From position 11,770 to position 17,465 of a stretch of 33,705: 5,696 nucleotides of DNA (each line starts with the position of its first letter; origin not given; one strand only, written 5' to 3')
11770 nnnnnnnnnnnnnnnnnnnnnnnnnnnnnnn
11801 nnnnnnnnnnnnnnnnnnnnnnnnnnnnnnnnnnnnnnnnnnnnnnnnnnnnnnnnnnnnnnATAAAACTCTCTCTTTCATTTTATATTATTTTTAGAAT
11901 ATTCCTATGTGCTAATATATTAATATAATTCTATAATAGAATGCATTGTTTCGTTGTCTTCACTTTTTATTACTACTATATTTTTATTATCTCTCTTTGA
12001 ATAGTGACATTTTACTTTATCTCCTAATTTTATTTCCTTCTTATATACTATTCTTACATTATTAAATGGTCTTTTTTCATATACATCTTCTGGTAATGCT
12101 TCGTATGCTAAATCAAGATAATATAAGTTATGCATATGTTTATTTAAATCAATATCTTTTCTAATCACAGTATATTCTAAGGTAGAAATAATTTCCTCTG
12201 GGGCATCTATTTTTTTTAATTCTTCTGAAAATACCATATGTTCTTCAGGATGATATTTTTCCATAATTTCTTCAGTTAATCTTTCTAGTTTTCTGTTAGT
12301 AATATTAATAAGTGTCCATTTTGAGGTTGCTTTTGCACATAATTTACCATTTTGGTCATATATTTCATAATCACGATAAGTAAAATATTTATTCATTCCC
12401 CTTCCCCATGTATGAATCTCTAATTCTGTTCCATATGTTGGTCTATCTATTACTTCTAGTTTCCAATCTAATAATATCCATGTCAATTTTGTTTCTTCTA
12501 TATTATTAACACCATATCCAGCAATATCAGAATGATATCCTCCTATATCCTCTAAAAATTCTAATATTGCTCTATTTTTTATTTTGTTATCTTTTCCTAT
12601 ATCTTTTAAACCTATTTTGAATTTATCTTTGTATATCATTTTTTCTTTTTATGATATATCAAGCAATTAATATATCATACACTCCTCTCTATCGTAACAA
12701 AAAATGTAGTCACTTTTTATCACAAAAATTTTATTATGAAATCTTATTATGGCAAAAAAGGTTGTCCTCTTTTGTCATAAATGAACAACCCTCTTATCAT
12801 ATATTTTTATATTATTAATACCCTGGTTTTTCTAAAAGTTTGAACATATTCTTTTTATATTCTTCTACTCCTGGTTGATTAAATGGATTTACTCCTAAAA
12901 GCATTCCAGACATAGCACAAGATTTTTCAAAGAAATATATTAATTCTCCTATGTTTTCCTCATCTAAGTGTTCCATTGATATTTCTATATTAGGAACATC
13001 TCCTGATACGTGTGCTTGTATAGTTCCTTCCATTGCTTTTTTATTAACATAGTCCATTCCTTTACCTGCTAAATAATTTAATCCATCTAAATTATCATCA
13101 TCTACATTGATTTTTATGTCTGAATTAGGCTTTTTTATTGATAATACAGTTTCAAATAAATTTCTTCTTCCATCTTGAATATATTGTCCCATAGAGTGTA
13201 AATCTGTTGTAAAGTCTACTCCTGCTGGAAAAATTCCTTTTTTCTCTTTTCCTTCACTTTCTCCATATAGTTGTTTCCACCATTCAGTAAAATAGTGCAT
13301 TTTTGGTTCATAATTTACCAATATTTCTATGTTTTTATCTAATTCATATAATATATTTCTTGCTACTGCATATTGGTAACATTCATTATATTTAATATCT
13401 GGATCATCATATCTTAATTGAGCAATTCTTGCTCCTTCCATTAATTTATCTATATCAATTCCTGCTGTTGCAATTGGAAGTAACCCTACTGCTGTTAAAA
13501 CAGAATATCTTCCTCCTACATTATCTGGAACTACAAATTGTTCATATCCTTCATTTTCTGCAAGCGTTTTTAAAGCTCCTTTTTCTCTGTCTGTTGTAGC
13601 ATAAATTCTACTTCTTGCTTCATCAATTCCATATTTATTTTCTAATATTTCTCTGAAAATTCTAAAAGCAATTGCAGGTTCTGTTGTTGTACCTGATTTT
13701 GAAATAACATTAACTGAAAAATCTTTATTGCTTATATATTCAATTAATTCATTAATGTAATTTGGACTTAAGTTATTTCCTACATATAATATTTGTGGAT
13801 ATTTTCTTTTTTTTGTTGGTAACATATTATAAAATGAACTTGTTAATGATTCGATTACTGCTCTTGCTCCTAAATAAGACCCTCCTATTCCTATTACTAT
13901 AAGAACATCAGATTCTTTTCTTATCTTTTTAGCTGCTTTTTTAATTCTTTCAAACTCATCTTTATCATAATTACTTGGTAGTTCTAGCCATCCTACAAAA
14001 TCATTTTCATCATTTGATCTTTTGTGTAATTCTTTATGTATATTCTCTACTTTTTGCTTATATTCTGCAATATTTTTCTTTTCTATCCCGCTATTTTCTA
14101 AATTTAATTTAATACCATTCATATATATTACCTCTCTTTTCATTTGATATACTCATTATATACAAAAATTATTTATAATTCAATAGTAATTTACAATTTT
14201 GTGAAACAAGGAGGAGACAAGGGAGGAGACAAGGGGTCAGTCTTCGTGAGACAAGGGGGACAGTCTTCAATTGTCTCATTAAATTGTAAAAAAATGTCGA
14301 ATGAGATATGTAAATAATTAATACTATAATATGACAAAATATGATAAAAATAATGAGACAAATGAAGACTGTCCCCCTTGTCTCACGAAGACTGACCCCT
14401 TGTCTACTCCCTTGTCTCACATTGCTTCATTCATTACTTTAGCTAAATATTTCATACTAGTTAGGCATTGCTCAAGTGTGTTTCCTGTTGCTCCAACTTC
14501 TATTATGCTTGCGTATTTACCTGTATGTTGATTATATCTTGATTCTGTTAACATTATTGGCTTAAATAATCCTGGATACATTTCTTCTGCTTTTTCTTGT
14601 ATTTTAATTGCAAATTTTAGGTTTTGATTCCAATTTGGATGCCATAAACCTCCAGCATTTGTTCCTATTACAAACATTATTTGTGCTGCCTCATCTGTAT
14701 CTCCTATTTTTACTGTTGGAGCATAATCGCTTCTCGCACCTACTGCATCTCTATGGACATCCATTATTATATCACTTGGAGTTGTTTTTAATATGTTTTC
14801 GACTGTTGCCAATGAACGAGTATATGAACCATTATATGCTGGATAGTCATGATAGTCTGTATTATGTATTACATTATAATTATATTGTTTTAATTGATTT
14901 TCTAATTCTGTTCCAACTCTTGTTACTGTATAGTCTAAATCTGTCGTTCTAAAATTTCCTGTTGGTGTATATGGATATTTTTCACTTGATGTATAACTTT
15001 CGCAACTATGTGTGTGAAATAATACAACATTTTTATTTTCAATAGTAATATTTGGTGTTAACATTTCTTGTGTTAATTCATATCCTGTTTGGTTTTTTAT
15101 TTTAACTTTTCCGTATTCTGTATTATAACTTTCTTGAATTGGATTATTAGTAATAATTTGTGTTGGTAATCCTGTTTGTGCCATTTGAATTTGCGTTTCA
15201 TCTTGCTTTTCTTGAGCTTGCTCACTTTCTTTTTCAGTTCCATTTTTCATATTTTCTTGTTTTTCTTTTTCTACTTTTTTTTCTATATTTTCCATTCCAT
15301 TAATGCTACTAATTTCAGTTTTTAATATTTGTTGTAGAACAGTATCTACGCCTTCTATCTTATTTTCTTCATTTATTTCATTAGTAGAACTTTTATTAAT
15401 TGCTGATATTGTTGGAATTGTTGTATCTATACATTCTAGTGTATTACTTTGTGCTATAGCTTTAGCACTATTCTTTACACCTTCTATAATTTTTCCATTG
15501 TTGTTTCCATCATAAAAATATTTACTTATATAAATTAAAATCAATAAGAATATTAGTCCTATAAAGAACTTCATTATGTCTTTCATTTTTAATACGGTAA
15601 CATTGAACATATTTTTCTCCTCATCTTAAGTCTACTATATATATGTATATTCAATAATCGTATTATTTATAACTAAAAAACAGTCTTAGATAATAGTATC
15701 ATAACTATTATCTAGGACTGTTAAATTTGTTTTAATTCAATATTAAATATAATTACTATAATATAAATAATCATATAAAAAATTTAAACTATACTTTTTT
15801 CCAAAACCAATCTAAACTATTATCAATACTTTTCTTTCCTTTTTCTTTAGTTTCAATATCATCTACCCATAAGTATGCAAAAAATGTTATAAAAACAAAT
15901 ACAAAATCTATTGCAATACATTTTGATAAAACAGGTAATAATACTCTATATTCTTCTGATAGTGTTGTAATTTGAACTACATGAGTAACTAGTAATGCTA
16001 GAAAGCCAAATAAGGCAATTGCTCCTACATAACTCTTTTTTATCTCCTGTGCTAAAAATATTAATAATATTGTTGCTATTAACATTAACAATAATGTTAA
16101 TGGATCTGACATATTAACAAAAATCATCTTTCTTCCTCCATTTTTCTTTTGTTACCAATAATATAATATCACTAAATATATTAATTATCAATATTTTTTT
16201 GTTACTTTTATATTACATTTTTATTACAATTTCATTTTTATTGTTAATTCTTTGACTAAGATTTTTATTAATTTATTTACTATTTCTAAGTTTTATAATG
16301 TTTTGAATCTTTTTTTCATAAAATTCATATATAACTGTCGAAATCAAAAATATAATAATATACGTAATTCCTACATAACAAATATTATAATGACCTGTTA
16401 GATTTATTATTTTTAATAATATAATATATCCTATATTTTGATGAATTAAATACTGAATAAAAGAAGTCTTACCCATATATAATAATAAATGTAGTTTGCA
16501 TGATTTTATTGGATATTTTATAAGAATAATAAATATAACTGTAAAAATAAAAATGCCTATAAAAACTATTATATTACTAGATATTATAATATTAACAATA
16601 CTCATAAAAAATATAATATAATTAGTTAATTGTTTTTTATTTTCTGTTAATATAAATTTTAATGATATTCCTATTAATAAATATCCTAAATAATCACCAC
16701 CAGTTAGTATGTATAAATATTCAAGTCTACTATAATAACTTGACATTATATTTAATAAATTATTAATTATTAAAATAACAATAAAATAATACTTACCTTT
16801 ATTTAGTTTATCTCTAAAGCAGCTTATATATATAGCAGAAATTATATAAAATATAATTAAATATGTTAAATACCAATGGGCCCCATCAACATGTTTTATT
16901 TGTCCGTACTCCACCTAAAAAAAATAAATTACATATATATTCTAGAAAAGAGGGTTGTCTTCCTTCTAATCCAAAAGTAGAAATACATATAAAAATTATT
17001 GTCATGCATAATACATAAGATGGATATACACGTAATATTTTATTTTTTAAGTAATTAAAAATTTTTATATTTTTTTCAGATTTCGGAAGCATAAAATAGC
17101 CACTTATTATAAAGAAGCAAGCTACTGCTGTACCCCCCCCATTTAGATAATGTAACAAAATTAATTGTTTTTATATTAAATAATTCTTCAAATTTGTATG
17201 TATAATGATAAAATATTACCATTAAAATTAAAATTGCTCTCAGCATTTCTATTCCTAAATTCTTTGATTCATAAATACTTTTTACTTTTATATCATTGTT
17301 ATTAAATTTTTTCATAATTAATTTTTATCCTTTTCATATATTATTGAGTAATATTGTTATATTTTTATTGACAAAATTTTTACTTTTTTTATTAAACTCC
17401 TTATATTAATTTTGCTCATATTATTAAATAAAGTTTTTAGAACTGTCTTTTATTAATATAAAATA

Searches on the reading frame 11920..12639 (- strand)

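Call 21: search_protein_families(library=pfam, proteins=[window:11920-12639:-])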
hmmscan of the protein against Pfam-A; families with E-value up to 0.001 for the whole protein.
window:11920-12639:- (239 aa): 3 families
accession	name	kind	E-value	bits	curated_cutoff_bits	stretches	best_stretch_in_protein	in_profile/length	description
PF01643.23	Acyl-ACP_TE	-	1.6e-29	102.7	23.7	1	2-129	3-131/131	Acyl-ACP thioesterase N-terminal domain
PF20791.3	Acyl-ACP_TE_C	-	5.4e-15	55.9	21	1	152-227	8-83/101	Acyl-ACP thioesterase C-terminal domain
PF13279.12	4HBT_2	-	2.8e-09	37.9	25.5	0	23-128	23-121/122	Thioesterase-like superfamily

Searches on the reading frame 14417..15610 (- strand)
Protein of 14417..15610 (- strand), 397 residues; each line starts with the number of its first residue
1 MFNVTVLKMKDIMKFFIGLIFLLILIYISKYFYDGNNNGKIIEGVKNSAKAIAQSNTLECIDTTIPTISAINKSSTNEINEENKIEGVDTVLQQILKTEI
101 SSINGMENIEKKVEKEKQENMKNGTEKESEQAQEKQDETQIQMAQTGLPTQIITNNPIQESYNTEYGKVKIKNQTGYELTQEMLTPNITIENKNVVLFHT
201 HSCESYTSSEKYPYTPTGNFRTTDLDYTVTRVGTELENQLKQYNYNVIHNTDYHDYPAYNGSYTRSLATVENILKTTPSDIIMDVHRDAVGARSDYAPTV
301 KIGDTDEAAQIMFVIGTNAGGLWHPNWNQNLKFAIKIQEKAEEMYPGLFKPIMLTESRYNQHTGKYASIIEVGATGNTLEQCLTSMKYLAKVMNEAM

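Call 22: search_protein_families(library=pfam, proteins=[window:14417-15610:-])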
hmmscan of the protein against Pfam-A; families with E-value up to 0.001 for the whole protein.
window:14417-15610:- (397 aa): 1 family
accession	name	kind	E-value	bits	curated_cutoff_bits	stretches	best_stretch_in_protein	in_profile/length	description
PF07454.18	SpoIIP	-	4.1e-62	210.6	24.4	1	93-393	4-268/269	Stage II sporulation protein P (SpoIIP)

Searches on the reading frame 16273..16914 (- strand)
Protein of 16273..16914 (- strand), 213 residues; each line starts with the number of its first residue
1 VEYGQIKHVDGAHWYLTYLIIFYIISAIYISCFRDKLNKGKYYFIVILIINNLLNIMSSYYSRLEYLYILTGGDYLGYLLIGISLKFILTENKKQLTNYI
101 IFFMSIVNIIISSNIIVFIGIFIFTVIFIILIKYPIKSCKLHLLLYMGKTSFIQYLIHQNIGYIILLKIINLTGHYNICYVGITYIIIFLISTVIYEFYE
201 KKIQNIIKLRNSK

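Call 22: search_protein_families(library=pfam, proteins=[window:16273-16914:-])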
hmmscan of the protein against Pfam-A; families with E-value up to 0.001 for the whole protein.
window:16273-16914:- (213 aa): 1 family
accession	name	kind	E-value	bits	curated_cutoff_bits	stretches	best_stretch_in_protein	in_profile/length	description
PF01757.29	Acyl_transf_3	-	1.7e-09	37.6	31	1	7-196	119-325/326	Acyltransferase domain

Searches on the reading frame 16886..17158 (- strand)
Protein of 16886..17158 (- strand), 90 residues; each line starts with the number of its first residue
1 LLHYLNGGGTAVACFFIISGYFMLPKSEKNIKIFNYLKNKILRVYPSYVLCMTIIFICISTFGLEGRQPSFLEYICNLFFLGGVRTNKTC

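Call 22: search_protein_families(library=pfam, proteins=[window:16886-17158:-])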
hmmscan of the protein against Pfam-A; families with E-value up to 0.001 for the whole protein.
window:16886-17158:- (90 aa): 1 family
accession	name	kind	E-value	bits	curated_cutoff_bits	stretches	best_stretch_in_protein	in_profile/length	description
PF01757.29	Acyl_transf_3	-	7.9e-11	42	31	1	7-78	43-112/326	Acyltransferase domain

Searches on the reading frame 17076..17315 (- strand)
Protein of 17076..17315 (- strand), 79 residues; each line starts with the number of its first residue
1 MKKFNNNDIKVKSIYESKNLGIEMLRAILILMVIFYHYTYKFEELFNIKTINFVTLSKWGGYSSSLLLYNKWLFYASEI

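Call 30: find_encoding_contigs(protein=window:17076-17315:-, flank=10000, max_places=10)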
Protein window:17076-17315:- (79 aa): 1 contig read that carries it; 1 place shown.
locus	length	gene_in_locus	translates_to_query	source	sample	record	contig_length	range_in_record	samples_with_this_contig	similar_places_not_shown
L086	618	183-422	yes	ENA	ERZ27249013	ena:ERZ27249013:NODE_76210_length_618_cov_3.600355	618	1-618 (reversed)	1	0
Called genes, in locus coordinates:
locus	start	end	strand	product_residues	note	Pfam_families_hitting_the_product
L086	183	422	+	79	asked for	-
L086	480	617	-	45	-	?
